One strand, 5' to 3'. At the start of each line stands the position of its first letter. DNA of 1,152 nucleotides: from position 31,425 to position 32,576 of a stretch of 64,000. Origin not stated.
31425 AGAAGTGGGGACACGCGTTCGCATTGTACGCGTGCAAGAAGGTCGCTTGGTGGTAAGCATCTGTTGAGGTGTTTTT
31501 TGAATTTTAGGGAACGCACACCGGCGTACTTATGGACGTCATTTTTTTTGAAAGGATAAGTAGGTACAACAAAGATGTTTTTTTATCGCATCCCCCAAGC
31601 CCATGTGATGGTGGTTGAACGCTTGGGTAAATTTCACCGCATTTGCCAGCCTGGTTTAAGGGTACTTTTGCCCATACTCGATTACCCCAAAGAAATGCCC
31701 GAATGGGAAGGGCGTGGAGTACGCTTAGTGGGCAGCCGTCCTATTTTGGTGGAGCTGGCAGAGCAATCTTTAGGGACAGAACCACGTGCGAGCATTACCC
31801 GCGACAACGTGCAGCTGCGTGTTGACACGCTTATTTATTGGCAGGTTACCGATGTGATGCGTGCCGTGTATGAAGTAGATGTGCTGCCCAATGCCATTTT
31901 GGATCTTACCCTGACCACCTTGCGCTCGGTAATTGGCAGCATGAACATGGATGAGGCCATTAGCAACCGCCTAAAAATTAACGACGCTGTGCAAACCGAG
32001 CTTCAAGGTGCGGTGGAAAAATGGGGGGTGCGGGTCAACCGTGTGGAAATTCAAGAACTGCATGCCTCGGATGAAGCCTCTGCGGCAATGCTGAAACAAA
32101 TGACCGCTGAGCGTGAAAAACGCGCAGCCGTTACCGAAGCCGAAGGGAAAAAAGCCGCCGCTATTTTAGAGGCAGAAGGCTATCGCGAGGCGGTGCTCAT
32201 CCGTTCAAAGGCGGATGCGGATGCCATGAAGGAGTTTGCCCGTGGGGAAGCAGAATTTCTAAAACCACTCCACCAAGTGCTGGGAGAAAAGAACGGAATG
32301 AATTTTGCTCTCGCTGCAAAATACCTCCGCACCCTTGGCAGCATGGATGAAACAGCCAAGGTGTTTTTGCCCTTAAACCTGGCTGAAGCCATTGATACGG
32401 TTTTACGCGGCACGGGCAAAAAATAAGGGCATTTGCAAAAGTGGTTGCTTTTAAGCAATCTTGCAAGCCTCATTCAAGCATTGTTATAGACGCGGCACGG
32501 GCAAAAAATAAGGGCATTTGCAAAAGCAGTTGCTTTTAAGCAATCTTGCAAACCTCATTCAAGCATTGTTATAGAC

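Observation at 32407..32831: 85-bp x5 array that begins with the SPFH stop codon and ends at the start codon of the next gene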

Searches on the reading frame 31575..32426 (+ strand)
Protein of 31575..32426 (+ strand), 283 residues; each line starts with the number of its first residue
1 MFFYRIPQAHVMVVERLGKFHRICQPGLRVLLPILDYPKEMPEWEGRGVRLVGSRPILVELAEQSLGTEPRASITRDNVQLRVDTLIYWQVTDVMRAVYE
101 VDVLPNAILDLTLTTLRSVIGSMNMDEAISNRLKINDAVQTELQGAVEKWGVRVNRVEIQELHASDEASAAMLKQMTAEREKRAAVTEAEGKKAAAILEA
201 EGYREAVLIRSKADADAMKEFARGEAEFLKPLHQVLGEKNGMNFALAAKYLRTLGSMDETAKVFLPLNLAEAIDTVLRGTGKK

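Call 4: search_protein_families(library=pfam, proteins=[window:31575-32426:+])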
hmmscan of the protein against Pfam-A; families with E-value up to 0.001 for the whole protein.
window:31575-32426:+ (283 aa): 1 family
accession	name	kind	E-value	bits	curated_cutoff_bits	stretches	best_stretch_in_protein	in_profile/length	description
PF01145.31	Band_7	-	3.2e-34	119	23.6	1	5-192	2-175/176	SPFH domain / Band 7 family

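Call 7: find_encoding_contigs(protein=window:31575-32426:+, flank=5000, max_places=10)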
Protein window:31575-32426:+ (283 aa): no gene with exactly this product is on record in the collection.

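Call 9: find_homologous_proteins(query=window:31575-32426:+, max_evalue=1e-30)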
Query window:31575-32426:+ (283 aa): 1726 proteins with E <= 1e-30 among 4612 candidates; the best 120 are listed.
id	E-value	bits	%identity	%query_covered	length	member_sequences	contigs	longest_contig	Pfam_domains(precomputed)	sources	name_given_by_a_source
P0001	1.1e-178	610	100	100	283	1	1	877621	PF01145.32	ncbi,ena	-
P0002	1.5e-71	259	46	99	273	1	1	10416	PF01145.32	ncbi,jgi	-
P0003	6.3e-65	237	46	94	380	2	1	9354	PF01145.32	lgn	-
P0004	7.5e-65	237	45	99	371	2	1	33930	PF01145.32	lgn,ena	-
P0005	7.3e-61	224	44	94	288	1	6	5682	PF01145.32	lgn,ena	-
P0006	8.4e-61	224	43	93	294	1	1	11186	PF01145.32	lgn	-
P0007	8.2e-59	217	39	96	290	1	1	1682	PF01145.32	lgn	-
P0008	3.5e-58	215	42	94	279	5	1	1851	PF01145.32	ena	-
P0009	8.1e-58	214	40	98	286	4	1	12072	PF01145.32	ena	-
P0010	1.6e-56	210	40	94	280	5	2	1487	PF01145.32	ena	-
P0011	2.5e-56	209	39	95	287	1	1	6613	PF01145.32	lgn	-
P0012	2.8e-56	209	40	93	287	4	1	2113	PF01145.32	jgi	jgi:regulator of protease activity HflC (stomatin/prohibitin superfamily)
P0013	3.9e-56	209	40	96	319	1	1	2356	PF01145.32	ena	-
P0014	1.3e-55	207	39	94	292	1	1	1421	PF01145.32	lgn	-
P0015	1.6e-55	207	39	93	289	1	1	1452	PF01145.32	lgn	-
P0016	1.9e-55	206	39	100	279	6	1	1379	PF01145.32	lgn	-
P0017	3.1e-55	206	42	93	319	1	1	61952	PF01145.32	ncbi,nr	ncbi:SPFH/Band 7/PHB domain protein [Candidatus Dependentiae bacterium]|nr:SPFH/Band 7/PHB domain pr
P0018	4.0e-55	205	40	94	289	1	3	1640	PF01145.32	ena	-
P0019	5.2e-55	205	39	94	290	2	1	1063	PF01145.32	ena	-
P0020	5.8e-55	205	38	98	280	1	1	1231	PF01145.32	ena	-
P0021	6.3e-55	205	41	93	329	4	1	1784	PF01145.32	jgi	jgi:regulator of protease activity HflC (stomatin/prohibitin superfamily)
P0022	1.2e-54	204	42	93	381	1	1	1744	PF01145.32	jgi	jgi:regulator of protease activity HflC (stomatin/prohibitin superfamily)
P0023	1.8e-54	203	43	95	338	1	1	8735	PF01145.32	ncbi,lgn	-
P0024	7.0e-54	201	40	96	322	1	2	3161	PF01145.32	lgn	-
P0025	9.1e-54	201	37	96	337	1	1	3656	PF01145.32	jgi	jgi:regulator of protease activity HflC (stomatin/prohibitin superfamily)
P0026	9.1e-54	201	37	96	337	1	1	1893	PF01145.32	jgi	jgi:regulator of protease activity HflC (stomatin/prohibitin superfamily)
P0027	3.0e-53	199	42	93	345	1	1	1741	PF01145.32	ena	-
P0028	3.7e-53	199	38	95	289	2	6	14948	PF01145.32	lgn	-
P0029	1.2e-52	197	40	93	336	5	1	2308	PF01145.32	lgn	-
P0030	2.3e-52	196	38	95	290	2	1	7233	PF01145.32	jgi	-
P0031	2.7e-52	196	38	97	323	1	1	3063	PF01145.32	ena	-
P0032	2.9e-52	196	40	95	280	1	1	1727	PF01145.32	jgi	jgi:regulator of protease activity HflC (stomatin/prohibitin superfamily)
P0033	3.1e-52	196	39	96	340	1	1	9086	PF01145.32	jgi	jgi:regulator of protease activity HflC (stomatin/prohibitin superfamily)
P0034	5.0e-52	195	42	95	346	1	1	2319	PF01145.32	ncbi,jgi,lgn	-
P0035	6.3e-52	195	41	96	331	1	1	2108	PF01145.32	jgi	-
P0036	9.0e-52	194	36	96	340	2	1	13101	PF01145.32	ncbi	-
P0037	9.4e-52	194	35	96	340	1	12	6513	PF01145.32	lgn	-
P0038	1.2e-51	194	40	96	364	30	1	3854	PF01145.32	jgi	-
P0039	1.3e-51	194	40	95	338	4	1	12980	PF01145.32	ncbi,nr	ncbi:MAG: paraslipin [Planctomycetes bacterium]|nr:paraslipin [Planctomycetota bacterium]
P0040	1.3e-51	194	36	96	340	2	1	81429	PF01145.32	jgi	-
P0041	1.5e-51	194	38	94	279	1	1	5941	PF01145.32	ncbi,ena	-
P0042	1.7e-51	193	41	93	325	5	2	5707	PF01145.32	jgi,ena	-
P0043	1.7e-51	193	40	96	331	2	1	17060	PF01145.32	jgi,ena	jgi:regulator of protease activity HflC (stomatin/prohibitin superfamily)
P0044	2.1e-51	193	41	96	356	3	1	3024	PF01145.32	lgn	-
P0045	2.1e-51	193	41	96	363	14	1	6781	PF01145.32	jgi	jgi:regulator of protease activity HflC (stomatin/prohibitin superfamily)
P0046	2.4e-51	193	41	93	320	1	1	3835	PF01145.32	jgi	-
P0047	2.7e-51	193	41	93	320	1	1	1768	PF01145.32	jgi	-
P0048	2.7e-51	193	42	93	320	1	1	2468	PF01145.32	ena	-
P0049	2.9e-51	193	41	93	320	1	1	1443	PF01145.32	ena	-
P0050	3.0e-51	193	39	94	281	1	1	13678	PF01145.32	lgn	-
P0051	3.0e-51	193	41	93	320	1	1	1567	PF01145.32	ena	-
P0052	3.5e-51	192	40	93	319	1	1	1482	PF01145.32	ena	-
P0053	3.7e-51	192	38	93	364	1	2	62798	PF01145.32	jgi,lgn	jgi:regulator of protease activity HflC (stomatin/prohibitin superfamily)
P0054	4.6e-51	192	41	93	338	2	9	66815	PF01145.32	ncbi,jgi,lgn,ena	-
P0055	4.8e-51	192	35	98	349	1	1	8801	PF01145.32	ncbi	-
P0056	4.8e-51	192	36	96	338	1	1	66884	PF01145.32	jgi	jgi:regulator of protease activity HflC (stomatin/prohibitin superfamily)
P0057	5.1e-51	192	35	96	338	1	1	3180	PF01145.32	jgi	jgi:regulator of protease activity HflC (stomatin/prohibitin superfamily)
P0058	5.4e-51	192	41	93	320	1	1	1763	PF01145.32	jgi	jgi:regulator of protease activity HflC (stomatin/prohibitin superfamily)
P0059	6.1e-51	192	40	93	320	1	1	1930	PF01145.32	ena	-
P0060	6.6e-51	191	35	96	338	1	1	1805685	PF01145.32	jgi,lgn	jgi:regulator of protease activity HflC (stomatin/prohibitin superfamily)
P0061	6.9e-51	191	36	96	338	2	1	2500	PF01145.32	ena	-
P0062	7.7e-51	191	40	93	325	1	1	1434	PF01145.32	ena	-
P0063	7.8e-51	191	41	96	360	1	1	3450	PF01145.32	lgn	-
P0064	7.9e-51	191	38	92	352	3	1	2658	PF01145.32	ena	-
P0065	8.6e-51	191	41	97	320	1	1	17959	PF01145.32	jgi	-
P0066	9.1e-51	191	41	96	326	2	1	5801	PF01145.32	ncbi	ncbi:SPFH domain-containing protein, partial [Corallococcus exercitus]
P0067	9.8e-51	191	42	93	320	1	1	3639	PF01145.32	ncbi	-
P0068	1.0e-50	191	42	96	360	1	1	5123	PF01145.32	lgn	-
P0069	1.0e-50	191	34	96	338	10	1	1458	PF01145.32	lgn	-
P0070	1.1e-50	191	36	96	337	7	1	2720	PF01145.32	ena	-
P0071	1.1e-50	191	36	96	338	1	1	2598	PF01145.32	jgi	jgi:regulator of protease activity HflC (stomatin/prohibitin superfamily)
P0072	1.1e-50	191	41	96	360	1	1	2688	PF01145.32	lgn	-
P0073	1.1e-50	191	42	96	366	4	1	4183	PF01145.32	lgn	-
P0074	1.2e-50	191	41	96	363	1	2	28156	PF01145.32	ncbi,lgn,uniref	ncbi:SPFH domain-containing protein [Corallococcus sp. RDP092CA]|uniref:SPFH domain-containing prote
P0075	1.2e-50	191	41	96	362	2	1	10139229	PF01145.32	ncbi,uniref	ncbi:SPFH domain-containing protein [Corallococcus exercitus]|uniref:SPFH domain-containing protein 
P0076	1.2e-50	191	39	94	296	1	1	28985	PF01145.32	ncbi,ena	-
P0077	1.3e-50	190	40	92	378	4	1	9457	PF01145.32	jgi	jgi:regulator of protease activity HflC (stomatin/prohibitin superfamily)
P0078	1.4e-50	190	42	93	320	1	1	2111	PF01145.32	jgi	jgi:regulator of protease activity HflC (stomatin/prohibitin superfamily)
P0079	1.4e-50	190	39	93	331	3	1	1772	PF01145.32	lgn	-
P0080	1.4e-50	190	41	96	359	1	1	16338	PF01145.32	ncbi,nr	ncbi:SPFH/Band 7/PHB domain protein [Corallococcus coralloides]|nr:SPFH/Band 7/PHB domain protein [C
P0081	1.6e-50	190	38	98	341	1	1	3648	PF01145.32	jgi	jgi:regulator of protease activity HflC (stomatin/prohibitin superfamily)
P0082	1.6e-50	190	40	96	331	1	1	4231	PF01145.32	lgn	-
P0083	1.8e-50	190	41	96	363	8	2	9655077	PF01145.32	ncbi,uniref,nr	ncbi:SPFH domain-containing protein [Corallococcus coralloides]|uniref:SPFH domain-containing protei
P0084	1.8e-50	190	37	96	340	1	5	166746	PF01145.32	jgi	jgi:regulator of protease activity HflC (stomatin/prohibitin superfamily)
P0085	1.9e-50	190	41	96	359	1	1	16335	PF01145.32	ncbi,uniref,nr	ncbi:SPFH/Band 7/PHB domain protein [Corallococcus sp. CA049B]|uniref:SPFH domain-containing protein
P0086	1.9e-50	190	41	93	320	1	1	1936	PF01145.32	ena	-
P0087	2.0e-50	190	42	92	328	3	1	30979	PF01145.32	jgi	jgi:regulator of protease activity HflC (stomatin/prohibitin superfamily)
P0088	2.0e-50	190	35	96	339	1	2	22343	PF01145.32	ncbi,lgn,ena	-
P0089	2.1e-50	190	42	94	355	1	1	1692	PF01145.32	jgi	jgi:regulator of protease activity HflC (stomatin/prohibitin superfamily)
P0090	2.1e-50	190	42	96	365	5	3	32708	PF01145.32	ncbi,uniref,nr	ncbi:SPFH/Band 7/PHB domain protein [Corallococcus praedator]|uniref:Protein QmcA n=1 Tax=Corallococ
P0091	2.2e-50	190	40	96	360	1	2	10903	PF01145.32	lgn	-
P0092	2.2e-50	190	40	96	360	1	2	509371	PF01145.32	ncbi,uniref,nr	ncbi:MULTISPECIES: SPFH domain-containing protein [Corallococcus]|uniref:SPFH domain-containing prot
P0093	2.2e-50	190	41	94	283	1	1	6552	PF01145.32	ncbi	-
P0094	2.3e-50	190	37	93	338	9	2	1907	PF01145.32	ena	-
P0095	2.4e-50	190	40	96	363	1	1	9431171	PF01145.32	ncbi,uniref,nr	ncbi:SPFH domain-containing protein [Corallococcus sp. EGB]|uniref:SPFH domain-containing protein n=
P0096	2.5e-50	190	41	96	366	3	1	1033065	PF01145.32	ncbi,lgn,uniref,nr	ncbi:SPFH/Band 7/PHB domain protein [Corallococcus sp. ZKHCc1 1396]|uniref:Protein QmcA n=1 Tax=Cora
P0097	2.5e-50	190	35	96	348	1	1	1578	PF01145.32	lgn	-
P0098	2.5e-50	190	41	94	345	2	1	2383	PF01145.32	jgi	-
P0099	2.5e-50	190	42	92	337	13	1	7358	PF01145.32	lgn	-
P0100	2.7e-50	189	41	96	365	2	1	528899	PF01145.32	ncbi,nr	ncbi:SPFH/Band 7/PHB domain protein [Myxococcaceae bacterium JPH2]|nr:SPFH/Band 7/PHB domain protein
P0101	2.7e-50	189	40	93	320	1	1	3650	PF01145.32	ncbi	-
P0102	2.8e-50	189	36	96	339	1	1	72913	PF01145.32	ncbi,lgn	-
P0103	2.9e-50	189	41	96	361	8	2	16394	PF01145.32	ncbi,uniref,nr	ncbi:SPFH/Band 7/PHB domain protein [Corallococcus exiguus]|uniref:SPFH domain-containing protein n=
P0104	2.9e-50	189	40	96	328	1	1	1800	PF01145.32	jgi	jgi:regulator of protease activity HflC (stomatin/prohibitin superfamily)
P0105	3.1e-50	189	35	98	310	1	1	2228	PF01145.32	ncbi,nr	ncbi:MAG TPA: SPFH domain-containing protein, partial [Pyrinomonadaceae bacterium]|nr:SPFH domain-co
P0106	3.2e-50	189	42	92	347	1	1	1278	PF01145.32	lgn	-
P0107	3.3e-50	189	42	94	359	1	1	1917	PF01145.32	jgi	jgi:regulator of protease activity HflC (stomatin/prohibitin superfamily)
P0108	3.6e-50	189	35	98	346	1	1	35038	PF01145.32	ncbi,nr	ncbi:MAG: SPFH/Band 7/PHB domain protein [Acidobacteriota bacterium]|nr:SPFH/Band 7/PHB domain prote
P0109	3.8e-50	189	35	98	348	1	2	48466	PF01145.32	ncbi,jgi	jgi:regulator of protease activity HflC (stomatin/prohibitin superfamily)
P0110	3.8e-50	189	35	98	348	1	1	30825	PF01145.32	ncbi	ncbi:MAG: SPFH domain-containing protein [Aridibacter sp.]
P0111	3.9e-50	189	35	96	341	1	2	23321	PF01145.32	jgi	jgi:regulator of protease activity HflC (stomatin/prohibitin superfamily)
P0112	4.1e-50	189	43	78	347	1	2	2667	PF01145.32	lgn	-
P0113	4.2e-50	189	41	96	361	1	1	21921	PF01145.32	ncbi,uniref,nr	ncbi:SPFH/Band 7/PHB domain protein [Corallococcus exiguus]|uniref:SPFH domain-containing protein n=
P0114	4.6e-50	189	41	96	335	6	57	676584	PF01145.32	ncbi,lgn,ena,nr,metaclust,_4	ncbi:MAG: hypothetical protein CMJ94_12680 [Planctomycetes bacterium]|nr:hypothetical protein [Planc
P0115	4.8e-50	189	41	96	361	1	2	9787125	PF01145.32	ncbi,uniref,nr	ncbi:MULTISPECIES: SPFH domain-containing protein [unclassified Corallococcus]|uniref:SPFH domain-co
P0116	5.7e-50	188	40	96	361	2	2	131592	PF01145.32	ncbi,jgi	jgi:regulator of protease activity HflC (stomatin/prohibitin superfamily)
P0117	6.1e-50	188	40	93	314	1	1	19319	PF01145.32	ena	-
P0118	6.3e-50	188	41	96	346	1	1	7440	PF01145.32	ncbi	ncbi:SPFH domain-containing protein [Pyxidicoccus sp. 3LFB2]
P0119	6.5e-50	188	42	96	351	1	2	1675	PF01145.32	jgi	jgi:regulator of protease activity HflC (stomatin/prohibitin superfamily)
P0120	6.8e-50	188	41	96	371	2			PF01145.32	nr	nr:SPFH domain-containing protein [Myxococcus sp. RHSTA-1-4]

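Call 10: find_encoding_contigs(protein=P0001, flank=3000, max_places=10)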
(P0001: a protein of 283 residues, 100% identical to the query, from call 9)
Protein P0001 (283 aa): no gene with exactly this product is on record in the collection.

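Call 13: find_related_loci(query=A2, collection=genome_contigs, flank=10000)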
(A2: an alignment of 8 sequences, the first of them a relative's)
Query A2 (283 aa) in genome_contigs; peptide patterns used: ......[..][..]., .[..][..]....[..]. (x = any residue, [..] = any of these).
600 stretches matched a pattern (row limit reached: there are more); 595 encode a relative of the query (tblastn E <= 1e-3); the best 80 are kept; 80 distinct loci.
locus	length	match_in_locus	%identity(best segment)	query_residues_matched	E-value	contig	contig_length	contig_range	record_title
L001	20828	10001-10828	43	6-271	3e-59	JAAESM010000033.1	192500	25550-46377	MAG: Planctomycetota bacterium isolate Ust_12 UstG_CONTIG1146529, whole genome shotgun sequence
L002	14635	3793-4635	38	6-276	2e-58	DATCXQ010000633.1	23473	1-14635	MAG TPA_asm: Blastocatellia bacterium isolate SMAG_U7443 k141_683127, whole genome shotgun sequence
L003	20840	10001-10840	37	6-276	5e-58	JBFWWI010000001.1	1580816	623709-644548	MAG: Pyrinomonadaceae bacterium isolate CA_2019_TPBS_113 NODE_5_length_1580816_cov_36.885505_TPBS, whole genome shotgun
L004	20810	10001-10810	41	4-265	9e-58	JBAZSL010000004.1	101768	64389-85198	MAG: Candidatus Babeliales bacterium isolate SO_2017_GW1_172 NODE_1355_length_101768_cov_1.480180_OW334_2017, whole geno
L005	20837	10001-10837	37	6-276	8e-57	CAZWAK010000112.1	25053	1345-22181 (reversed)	MAG TPA_asm: uncultured Heliobacteriaceae bacterium isolate SRP287051_co1_146 genome assembly, contig: NODE_2964_length_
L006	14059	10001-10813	37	6-266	4e-56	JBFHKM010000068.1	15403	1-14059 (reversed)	MAG: Sphaerochaetaceae bacterium isolate Mix_sand07.2021.05.G.89 k141_2511331_length_15403_cov_18.0850, whole genome sho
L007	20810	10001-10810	38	6-257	8e-56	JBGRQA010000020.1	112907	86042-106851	MAG: Marinifilaceae bacterium isolate MAG7-MS28 MAG_Ocu_7_all_MS28_31, whole genome shotgun sequence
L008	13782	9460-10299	34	6-276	6e-56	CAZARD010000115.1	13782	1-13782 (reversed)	MAG TPA_asm: uncultured Blastocatellaceae bacterium isolate SRP189682_co1_249 genome assembly, contig: NODE_9549_length_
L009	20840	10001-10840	35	6-276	7e-56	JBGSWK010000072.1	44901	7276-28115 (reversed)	MAG: Pyrinomonadaceae bacterium isolate JTS-AC48 k141_1770615, whole genome shotgun sequence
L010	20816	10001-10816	37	3-257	1e-55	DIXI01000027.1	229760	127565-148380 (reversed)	MAG TPA_asm: Sphaerochaeta sp. UBA6084 UBA6084_contig_753, whole genome shotgun sequence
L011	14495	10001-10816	37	6-266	2e-55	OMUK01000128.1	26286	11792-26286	uncultured Prevotellaceae bacterium isolate hRUG888 genome assembly, contig: NODE_1927_length_26286_cov_35.3543, whole g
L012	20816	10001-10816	38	6-266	2e-55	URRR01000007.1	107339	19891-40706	uncultured Prevotella sp. isolate UMGS1285 genome assembly, contig: NODE_98_length_107339_cov_54.255179, whole genome sh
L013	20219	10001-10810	37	6-267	3e-55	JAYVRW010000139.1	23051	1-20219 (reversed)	MAG: Blastocatellia bacterium isolate GL73_DN_metabat_76 GL73_DN_metabat_76_138, whole genome shotgun sequence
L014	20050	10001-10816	38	6-266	6e-55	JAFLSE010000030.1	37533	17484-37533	MAG: Prevotella sp. isolate HAN019 Seq30, whole genome shotgun sequence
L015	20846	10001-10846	38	6-266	7e-55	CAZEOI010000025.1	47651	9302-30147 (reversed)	MAG TPA_asm: uncultured Sangeribacter sp. isolate ERP125879_co2_35 genome assembly, contig: NODE_263_length_47651_cov_79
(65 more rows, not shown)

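Call 27: search_protein_families(library=ncbifam, proteins=[window:31575-32426:+], max_evalue=0.1)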
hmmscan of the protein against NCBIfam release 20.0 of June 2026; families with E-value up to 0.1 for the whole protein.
window:31575-32426:+ (283 aa): 5 families
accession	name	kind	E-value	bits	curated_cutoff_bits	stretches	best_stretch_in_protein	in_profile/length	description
TIGR01933.1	hflK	equivalog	2.8e-21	76.1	159.4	1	4-229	2-212/261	FtsH protease activity modulator HflK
NF008181.0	PRK10930.1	equivalog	5.5e-11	41.9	660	1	3-226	97-305/419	FtsH protease activity modulator HflK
TIGR01932.1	hflC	equivalog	5.2e-08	32.1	134.4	2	126-227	168-269/318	protease modulator HflC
NF058507.1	FlotScfldFlot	equivalog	4.8e-06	25.9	700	1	115-220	136-244/477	flotillin lipid rafts scaffold protein FloT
NF008259.0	PRK11029.1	equivalog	0.0067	15.4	427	1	147-227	198-278/334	protease modulator HflC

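Call 29: find_encoding_contigs(protein=P0002, flank=5000, max_places=3)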
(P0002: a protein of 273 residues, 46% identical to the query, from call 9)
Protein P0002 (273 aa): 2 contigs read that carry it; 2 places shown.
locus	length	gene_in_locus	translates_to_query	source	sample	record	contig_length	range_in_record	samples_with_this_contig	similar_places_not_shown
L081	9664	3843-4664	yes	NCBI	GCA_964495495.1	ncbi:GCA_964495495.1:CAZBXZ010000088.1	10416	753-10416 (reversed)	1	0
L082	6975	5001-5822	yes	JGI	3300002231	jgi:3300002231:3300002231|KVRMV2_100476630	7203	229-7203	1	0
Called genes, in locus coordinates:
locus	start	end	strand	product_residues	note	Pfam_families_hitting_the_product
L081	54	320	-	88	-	PF27535:RelB3_C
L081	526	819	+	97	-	-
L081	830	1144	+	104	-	PF17131:TP_0789-like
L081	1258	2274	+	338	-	PF13280:WYL, PF25583:WCX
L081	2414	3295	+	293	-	PF03167:UDG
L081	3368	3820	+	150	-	PF01957:NfeD (weak)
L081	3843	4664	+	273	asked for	PF01145:Band_7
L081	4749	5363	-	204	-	PF00308:Bac_DnaA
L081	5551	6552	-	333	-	PF13588:HSDR_N_2 (weak)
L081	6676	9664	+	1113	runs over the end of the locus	PF13482:RNase_H_2, PF13086:AAA_11 (weak), PF13245:AAA_19, PF13604:AAA_30, PF13087:AAA_12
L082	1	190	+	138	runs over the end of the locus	?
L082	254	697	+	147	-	PF08327:AHSA1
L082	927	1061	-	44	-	-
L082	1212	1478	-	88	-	PF27535:RelB3_C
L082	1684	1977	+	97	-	-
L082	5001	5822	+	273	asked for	PF01145:Band_7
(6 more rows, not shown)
